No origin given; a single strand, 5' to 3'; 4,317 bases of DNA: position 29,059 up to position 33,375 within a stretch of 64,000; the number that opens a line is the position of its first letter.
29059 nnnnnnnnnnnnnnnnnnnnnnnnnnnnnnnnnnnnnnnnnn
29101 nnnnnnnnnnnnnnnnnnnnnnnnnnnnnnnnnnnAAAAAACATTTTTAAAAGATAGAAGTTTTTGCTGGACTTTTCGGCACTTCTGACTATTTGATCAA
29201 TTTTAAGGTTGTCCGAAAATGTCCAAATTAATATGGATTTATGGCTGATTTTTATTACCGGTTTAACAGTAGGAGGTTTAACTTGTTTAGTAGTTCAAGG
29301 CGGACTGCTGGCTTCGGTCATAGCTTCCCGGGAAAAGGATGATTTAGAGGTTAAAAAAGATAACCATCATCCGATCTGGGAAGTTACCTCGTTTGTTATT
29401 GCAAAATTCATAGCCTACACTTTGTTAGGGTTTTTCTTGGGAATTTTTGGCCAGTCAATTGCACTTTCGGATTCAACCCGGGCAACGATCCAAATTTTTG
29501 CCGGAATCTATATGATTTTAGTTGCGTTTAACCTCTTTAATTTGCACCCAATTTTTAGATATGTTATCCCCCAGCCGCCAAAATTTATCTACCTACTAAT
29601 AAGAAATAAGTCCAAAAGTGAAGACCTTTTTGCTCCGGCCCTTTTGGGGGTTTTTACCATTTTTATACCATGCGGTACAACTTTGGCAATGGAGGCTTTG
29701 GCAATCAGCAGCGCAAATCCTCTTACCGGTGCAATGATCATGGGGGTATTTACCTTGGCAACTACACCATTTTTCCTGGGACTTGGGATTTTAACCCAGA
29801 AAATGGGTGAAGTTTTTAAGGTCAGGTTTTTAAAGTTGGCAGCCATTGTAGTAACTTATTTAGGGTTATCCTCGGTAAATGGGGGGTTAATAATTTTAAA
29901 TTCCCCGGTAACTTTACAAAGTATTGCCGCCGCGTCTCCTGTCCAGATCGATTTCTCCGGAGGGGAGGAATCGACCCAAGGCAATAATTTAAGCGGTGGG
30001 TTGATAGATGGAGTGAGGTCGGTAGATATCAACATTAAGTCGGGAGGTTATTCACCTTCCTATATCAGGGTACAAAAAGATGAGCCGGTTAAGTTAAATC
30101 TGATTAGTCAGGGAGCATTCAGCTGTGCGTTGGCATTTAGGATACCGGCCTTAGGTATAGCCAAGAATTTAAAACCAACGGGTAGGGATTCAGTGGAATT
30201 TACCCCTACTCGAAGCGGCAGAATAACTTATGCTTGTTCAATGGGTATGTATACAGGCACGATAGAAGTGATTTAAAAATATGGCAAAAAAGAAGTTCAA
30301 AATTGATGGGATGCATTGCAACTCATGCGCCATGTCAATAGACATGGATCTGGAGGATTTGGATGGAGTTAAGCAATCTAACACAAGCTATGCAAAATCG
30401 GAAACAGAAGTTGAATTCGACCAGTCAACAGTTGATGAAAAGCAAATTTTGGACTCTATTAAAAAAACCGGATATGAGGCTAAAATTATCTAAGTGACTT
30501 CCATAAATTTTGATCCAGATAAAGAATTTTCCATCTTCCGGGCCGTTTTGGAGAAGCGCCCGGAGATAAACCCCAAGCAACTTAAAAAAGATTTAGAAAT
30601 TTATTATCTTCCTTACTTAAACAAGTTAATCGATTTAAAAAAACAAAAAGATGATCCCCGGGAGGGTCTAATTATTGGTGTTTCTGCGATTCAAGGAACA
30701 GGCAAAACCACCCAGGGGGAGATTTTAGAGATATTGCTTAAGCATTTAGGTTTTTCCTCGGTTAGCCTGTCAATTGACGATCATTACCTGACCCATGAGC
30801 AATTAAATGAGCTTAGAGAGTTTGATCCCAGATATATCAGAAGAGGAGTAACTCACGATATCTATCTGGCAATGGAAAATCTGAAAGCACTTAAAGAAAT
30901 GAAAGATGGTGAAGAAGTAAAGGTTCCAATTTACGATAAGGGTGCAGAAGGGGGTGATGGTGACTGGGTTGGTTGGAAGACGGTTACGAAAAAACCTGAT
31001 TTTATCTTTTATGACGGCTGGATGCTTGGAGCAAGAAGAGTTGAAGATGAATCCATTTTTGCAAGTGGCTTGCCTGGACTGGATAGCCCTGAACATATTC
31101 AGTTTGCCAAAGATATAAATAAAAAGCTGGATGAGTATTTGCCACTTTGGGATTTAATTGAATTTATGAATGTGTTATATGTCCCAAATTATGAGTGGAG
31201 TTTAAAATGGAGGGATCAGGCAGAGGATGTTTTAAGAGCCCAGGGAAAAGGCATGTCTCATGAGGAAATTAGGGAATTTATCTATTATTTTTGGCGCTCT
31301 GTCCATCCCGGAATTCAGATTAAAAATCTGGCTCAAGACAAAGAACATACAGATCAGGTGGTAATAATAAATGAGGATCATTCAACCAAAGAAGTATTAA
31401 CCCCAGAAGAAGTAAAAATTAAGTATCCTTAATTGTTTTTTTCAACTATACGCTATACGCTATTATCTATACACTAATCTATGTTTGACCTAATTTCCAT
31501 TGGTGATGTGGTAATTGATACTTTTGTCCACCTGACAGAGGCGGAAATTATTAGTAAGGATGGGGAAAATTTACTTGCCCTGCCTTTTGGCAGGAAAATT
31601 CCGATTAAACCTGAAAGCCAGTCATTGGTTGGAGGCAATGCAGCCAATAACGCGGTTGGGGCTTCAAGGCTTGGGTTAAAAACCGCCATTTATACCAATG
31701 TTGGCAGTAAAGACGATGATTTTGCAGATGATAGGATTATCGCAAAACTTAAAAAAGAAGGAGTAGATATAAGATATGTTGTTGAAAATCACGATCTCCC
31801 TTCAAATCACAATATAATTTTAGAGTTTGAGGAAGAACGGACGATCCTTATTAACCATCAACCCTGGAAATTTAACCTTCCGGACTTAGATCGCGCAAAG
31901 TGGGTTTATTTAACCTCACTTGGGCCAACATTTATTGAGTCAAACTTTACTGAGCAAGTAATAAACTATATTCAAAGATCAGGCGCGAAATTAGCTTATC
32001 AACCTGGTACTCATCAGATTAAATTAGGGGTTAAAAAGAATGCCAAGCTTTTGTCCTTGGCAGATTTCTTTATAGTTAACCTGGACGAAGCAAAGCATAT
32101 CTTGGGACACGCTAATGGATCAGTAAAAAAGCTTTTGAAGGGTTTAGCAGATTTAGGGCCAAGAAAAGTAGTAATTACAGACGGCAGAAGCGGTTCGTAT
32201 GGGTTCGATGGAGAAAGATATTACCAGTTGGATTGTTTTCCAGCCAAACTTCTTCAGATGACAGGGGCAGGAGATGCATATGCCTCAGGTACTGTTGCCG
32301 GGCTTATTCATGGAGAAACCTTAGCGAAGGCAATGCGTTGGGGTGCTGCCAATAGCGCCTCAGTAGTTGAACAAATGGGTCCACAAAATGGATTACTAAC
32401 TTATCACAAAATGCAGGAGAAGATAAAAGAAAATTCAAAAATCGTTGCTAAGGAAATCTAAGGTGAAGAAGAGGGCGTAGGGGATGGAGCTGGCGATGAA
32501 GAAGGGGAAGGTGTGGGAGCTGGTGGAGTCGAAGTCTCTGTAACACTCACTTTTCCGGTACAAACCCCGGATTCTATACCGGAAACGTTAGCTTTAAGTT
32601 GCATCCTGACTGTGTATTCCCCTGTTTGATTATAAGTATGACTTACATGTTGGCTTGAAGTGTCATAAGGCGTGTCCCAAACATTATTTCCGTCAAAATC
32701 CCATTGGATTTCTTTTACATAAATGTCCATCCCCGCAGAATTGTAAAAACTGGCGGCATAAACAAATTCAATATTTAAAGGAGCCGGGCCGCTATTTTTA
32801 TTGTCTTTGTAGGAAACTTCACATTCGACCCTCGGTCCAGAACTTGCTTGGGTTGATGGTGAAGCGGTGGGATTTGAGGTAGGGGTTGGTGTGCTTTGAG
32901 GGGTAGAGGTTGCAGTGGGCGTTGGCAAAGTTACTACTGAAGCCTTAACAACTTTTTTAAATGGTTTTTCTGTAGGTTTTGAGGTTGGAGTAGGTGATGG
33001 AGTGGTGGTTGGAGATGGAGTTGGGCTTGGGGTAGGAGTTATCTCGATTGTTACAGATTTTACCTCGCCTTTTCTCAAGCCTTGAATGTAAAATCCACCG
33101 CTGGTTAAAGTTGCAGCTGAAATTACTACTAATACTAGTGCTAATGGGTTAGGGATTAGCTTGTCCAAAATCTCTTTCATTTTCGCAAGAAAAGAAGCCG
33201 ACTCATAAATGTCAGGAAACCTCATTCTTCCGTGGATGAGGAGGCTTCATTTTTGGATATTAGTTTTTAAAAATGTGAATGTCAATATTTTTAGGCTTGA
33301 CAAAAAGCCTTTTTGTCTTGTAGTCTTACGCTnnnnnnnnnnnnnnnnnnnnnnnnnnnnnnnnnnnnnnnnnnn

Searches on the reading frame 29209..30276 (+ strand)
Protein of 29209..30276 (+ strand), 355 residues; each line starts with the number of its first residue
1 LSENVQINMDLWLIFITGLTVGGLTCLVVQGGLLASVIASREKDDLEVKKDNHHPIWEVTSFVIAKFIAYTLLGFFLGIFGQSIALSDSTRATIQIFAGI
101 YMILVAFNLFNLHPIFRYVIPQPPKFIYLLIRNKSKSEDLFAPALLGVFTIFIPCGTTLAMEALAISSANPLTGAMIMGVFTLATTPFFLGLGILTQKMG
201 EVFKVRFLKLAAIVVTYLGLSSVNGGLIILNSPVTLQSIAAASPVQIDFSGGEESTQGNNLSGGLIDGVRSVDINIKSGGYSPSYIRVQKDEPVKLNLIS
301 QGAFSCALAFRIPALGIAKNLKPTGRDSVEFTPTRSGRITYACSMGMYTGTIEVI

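Call 40: search_protein_families(library=pfam, proteins=[window:29209-30276:+], max_evalue=0.00001)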
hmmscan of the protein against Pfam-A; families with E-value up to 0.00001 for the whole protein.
window:29209-30276:+ (355 aa): 2 families
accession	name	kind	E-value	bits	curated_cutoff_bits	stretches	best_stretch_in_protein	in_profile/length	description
PF13386.12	DsbD_2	-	6.4e-29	101.7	24.9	1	14-220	2-198/199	Cytochrome C biogenesis protein transmembrane region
PF13473.12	Cupredoxin_1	-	6.2e-12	45.9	27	1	270-352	21-102/104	Cupredoxin-like domain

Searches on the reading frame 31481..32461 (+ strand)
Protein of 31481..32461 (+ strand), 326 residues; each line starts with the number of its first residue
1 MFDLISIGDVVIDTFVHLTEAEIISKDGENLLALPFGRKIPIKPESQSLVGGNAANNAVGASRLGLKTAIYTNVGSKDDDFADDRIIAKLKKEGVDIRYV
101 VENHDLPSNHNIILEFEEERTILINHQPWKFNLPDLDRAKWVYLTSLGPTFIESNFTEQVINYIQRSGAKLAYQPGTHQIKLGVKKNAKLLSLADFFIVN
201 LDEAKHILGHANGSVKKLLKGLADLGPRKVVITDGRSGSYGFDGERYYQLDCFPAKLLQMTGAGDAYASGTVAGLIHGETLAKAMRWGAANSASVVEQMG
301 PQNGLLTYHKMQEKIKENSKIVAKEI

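Call 40: search_protein_families(library=pfam, proteins=[window:31481-32461:+], max_evalue=0.00001)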
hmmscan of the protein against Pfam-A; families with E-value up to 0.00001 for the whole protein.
window:31481-32461:+ (326 aa): 2 families
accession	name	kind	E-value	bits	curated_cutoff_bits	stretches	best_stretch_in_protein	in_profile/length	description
PF00294.29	PfkB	-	8.6e-39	134.1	25.8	1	48-305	33-299/302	pfkB family carbohydrate kinase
PF08543.17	Phos_pyr_kin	-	4.1e-07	30.1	27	1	188-290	114-226/246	Phosphomethylpyrimidine kinase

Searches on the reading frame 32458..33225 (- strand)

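Call 40: search_protein_families(library=pfam, proteins=[window:32458-33225:-], max_evalue=0.00001)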
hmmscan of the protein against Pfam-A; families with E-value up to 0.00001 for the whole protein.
window:32458-33225:- (255 aa): 1 family
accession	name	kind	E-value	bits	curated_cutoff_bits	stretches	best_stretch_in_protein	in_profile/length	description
PF00801.26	PKD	-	1.6e-07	31.7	23.5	1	171-217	30-72/80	PKD domain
